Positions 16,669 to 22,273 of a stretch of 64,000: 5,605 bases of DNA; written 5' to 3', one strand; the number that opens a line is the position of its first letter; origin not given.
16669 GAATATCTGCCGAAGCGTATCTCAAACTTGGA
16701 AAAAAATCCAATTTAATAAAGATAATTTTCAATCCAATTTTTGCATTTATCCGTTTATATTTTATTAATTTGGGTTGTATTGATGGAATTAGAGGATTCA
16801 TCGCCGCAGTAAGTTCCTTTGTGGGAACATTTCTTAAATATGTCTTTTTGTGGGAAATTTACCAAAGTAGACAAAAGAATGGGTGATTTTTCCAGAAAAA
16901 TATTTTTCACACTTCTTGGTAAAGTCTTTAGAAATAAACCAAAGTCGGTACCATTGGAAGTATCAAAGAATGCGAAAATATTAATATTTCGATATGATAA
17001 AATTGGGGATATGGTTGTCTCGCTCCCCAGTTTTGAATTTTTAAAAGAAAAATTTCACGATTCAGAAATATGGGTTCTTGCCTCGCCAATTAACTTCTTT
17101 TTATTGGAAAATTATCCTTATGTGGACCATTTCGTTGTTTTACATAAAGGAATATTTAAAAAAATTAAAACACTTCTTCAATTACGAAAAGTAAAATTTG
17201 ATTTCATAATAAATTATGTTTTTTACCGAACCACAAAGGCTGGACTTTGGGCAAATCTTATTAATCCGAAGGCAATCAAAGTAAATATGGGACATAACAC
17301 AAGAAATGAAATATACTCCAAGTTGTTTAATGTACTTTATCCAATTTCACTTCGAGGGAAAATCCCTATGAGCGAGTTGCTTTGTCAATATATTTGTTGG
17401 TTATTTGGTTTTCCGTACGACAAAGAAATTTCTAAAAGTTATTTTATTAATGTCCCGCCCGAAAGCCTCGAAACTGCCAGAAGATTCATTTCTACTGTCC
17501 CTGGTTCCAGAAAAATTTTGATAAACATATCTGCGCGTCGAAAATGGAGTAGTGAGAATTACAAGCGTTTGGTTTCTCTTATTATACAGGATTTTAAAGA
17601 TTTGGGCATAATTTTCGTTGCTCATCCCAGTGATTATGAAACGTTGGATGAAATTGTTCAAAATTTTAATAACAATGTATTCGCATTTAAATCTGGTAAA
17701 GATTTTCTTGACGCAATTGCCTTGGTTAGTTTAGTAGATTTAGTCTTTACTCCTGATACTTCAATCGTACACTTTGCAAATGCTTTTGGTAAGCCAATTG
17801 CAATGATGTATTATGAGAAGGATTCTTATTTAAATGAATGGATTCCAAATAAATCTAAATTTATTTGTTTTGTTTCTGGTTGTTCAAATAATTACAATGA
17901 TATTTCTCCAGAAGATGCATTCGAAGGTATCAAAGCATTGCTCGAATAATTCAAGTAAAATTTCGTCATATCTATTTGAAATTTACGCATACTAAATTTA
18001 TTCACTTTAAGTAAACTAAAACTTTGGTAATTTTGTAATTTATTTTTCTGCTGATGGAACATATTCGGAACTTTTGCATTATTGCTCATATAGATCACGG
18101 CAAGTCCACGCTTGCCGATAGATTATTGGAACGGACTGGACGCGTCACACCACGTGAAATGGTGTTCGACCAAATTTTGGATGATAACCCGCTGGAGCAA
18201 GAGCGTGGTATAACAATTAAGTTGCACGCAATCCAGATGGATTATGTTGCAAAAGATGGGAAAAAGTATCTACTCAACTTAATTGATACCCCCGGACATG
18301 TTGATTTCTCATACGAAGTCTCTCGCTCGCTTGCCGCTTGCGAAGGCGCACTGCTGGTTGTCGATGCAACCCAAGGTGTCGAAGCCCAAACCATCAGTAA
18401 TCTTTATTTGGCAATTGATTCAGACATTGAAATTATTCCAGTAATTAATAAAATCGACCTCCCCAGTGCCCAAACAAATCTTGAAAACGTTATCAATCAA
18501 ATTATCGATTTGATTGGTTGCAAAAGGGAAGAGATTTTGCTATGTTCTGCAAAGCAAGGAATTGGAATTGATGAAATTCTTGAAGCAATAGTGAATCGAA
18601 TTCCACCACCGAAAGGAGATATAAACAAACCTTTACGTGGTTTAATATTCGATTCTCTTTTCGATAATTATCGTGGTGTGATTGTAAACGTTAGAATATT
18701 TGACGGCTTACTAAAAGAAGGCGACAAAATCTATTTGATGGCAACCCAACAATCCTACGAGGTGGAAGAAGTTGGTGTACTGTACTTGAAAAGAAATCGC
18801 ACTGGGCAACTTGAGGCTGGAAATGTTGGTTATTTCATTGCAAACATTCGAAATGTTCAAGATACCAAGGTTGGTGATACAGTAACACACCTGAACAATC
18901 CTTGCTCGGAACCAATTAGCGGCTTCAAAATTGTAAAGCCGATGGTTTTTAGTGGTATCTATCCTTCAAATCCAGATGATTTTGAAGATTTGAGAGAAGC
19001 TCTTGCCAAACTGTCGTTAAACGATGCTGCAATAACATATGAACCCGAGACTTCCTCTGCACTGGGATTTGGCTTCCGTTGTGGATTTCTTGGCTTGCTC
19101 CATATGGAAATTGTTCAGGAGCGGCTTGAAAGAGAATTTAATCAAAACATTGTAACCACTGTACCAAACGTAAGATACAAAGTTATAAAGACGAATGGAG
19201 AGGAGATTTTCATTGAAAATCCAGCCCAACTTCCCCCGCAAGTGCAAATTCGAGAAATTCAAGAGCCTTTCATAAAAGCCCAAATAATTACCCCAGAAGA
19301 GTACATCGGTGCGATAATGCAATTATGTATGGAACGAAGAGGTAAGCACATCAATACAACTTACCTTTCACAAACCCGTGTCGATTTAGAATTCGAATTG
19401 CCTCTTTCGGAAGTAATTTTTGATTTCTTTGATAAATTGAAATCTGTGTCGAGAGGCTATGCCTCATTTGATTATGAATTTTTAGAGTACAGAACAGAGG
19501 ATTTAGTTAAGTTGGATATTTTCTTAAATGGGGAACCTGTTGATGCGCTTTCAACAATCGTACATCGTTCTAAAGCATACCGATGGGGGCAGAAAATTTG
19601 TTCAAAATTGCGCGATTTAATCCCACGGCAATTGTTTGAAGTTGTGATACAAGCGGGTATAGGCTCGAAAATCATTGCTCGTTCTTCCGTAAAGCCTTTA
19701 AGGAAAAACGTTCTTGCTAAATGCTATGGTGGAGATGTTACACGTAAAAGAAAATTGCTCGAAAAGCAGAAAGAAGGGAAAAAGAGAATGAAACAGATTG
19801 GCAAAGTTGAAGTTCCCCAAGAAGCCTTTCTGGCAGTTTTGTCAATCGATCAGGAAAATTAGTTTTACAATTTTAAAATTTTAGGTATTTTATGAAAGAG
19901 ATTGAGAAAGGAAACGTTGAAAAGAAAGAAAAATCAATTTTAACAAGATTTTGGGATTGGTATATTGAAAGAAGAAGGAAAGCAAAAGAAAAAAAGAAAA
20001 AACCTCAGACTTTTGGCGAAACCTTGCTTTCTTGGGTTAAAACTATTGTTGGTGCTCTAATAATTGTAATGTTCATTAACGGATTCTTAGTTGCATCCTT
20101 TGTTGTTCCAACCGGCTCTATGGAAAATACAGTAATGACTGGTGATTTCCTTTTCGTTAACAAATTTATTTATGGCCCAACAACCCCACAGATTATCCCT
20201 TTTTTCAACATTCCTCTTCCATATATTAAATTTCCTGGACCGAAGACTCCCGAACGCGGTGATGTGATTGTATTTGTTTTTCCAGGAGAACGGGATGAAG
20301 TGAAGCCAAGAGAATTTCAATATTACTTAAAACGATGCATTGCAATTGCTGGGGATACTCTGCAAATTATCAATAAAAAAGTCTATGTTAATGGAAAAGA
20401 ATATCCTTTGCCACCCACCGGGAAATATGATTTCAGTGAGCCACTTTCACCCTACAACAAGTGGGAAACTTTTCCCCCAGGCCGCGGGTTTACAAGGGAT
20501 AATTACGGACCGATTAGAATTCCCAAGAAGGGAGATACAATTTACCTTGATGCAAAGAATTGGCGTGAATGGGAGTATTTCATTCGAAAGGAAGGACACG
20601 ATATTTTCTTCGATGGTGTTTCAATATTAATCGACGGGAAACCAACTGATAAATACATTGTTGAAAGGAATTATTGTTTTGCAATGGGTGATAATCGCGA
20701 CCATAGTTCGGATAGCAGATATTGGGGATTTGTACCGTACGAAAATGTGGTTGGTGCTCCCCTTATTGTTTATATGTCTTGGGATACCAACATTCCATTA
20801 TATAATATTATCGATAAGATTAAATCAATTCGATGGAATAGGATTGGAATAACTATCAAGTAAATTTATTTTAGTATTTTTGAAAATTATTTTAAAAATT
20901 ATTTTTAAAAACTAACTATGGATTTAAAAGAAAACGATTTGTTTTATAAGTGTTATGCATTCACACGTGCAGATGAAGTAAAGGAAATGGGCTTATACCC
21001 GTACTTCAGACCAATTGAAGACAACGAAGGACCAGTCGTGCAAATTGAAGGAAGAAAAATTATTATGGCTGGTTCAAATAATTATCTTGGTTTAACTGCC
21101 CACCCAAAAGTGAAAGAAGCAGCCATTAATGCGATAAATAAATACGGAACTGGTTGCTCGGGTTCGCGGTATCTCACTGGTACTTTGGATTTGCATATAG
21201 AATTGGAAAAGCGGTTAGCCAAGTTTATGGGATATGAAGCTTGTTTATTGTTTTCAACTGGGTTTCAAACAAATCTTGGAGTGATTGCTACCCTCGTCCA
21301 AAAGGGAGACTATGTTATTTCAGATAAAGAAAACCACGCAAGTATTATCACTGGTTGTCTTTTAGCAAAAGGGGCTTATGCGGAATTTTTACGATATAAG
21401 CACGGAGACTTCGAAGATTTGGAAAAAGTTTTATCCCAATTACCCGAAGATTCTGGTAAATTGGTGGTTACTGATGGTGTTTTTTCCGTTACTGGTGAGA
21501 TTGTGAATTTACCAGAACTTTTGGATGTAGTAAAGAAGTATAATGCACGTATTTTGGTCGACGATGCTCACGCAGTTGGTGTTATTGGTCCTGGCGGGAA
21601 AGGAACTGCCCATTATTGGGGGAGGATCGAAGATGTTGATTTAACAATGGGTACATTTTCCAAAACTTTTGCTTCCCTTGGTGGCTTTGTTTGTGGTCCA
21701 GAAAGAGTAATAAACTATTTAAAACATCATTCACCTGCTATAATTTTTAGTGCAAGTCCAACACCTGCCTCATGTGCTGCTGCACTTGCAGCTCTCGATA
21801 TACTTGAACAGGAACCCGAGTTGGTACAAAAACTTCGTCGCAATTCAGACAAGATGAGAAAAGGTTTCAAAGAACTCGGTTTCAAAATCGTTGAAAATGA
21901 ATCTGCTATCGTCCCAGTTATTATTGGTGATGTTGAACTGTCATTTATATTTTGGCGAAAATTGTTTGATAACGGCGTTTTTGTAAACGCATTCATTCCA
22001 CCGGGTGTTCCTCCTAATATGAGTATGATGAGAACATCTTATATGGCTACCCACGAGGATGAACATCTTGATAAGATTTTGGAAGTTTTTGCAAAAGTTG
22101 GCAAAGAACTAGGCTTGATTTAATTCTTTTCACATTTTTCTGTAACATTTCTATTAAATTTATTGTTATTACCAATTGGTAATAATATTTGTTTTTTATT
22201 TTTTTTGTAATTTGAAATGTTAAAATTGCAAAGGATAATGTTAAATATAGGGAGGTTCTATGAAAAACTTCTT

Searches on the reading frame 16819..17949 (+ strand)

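Call 69: search_protein_families(library=pfam, proteins=[window:16819-17949:+], max_evalue=0.00001)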
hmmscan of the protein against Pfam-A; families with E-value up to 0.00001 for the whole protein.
window:16819-17949:+ (376 aa): 1 family
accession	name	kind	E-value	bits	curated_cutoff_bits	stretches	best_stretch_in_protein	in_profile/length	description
PF01075.23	Glyco_transf_9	-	2.1e-08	34.2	22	1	231-336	106-214/247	Glycosyltransferase family 9 (heptosyltransferase)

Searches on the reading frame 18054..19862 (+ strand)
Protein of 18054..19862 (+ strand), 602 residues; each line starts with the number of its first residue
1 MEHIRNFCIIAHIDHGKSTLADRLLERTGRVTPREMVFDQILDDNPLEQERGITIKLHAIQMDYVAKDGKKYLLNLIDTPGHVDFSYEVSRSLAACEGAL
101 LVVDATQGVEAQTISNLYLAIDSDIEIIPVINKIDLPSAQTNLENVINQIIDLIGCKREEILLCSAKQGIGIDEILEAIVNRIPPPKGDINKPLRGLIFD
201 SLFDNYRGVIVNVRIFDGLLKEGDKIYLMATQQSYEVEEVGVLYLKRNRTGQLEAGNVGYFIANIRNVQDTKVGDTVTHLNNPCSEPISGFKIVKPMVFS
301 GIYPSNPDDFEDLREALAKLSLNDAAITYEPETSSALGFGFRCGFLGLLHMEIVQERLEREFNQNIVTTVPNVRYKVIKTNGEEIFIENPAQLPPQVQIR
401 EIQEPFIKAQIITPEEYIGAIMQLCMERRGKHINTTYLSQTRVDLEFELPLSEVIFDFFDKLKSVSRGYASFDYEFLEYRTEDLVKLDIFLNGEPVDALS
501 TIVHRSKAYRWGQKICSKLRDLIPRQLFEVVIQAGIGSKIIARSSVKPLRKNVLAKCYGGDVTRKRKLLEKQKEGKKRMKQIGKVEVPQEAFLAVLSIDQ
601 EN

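Call 69: search_protein_families(library=pfam, proteins=[window:18054-19862:+], max_evalue=0.00001)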
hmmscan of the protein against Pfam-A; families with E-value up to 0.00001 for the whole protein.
window:18054-19862:+ (602 aa): 5 families
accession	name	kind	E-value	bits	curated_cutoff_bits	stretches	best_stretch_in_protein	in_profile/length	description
PF00009.33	GTP_EFTU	-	2.8e-57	193.8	26.5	1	3-185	2-188/188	Elongation factor Tu GTP binding domain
PF06421.17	LepA_C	-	1.4e-51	173.5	29.7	1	491-597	1-107/107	GTP-binding protein LepA C-terminus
PF00679.30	EFG_C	-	6.9e-22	77.7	27.9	1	402-486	2-85/89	Elongation factor G C-terminus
PF03144.31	GTP_EFTU_D2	-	2.4e-14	53.9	30.3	1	208-278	1-73/73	Elongation factor Tu domain 2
PF00071.28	Ras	-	8.3e-06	25.9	21.6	0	54-183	31-160/162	Ras family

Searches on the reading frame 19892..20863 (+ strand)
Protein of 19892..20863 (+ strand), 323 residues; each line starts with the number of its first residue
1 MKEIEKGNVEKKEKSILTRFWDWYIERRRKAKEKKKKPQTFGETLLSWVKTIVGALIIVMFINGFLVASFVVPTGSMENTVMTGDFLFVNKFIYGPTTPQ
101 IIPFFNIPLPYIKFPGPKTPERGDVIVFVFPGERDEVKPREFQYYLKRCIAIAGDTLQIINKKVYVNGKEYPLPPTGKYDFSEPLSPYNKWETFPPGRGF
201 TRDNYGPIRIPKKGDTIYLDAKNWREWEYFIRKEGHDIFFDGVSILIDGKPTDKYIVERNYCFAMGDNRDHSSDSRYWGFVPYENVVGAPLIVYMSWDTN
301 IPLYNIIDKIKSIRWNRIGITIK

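Call 69: search_protein_families(library=pfam, proteins=[window:19892-20863:+], max_evalue=0.00001)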
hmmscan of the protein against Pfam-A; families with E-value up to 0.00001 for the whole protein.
window:19892-20863:+ (323 aa): 1 family
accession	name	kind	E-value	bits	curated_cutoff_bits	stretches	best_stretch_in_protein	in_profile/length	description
PF10502.14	Peptidase_S26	-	1e-40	139.8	22.9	1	46-294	2-167/168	Signal peptidase, peptidase S26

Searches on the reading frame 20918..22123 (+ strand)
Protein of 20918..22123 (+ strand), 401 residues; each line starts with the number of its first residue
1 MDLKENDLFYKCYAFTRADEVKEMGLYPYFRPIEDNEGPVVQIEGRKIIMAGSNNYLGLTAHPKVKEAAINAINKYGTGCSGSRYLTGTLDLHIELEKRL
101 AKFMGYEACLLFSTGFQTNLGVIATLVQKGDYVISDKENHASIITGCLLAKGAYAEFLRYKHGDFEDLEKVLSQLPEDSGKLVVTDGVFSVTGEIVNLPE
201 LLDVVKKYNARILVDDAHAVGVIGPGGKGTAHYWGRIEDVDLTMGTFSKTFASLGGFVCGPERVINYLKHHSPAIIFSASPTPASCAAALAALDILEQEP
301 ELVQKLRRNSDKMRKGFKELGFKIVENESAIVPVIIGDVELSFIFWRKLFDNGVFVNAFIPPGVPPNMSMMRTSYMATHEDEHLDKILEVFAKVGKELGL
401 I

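Call 69: search_protein_families(library=pfam, proteins=[window:20918-22123:+], max_evalue=0.00001)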
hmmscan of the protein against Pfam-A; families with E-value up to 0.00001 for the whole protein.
window:20918-22123:+ (401 aa): 4 families
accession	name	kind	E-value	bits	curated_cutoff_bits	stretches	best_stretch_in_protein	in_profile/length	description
PF00155.27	Aminotran_1_2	-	1.2e-58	199.5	19.7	1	49-390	4-360/361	Aminotransferase class I and II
PF01053.26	Cys_Met_Meta_PP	-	3e-08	33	27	1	94-222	55-180/381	Cys/Met metabolism PLP-dependent enzyme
PF01212.27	Beta_elim_lyase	-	9.4e-08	32.1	27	1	95-323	36-271/288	Beta-eliminating lyase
PF00266.25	Aminotran_5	-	3.2e-06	26.8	21.5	1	122-221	76-181/371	Aminotransferase class-V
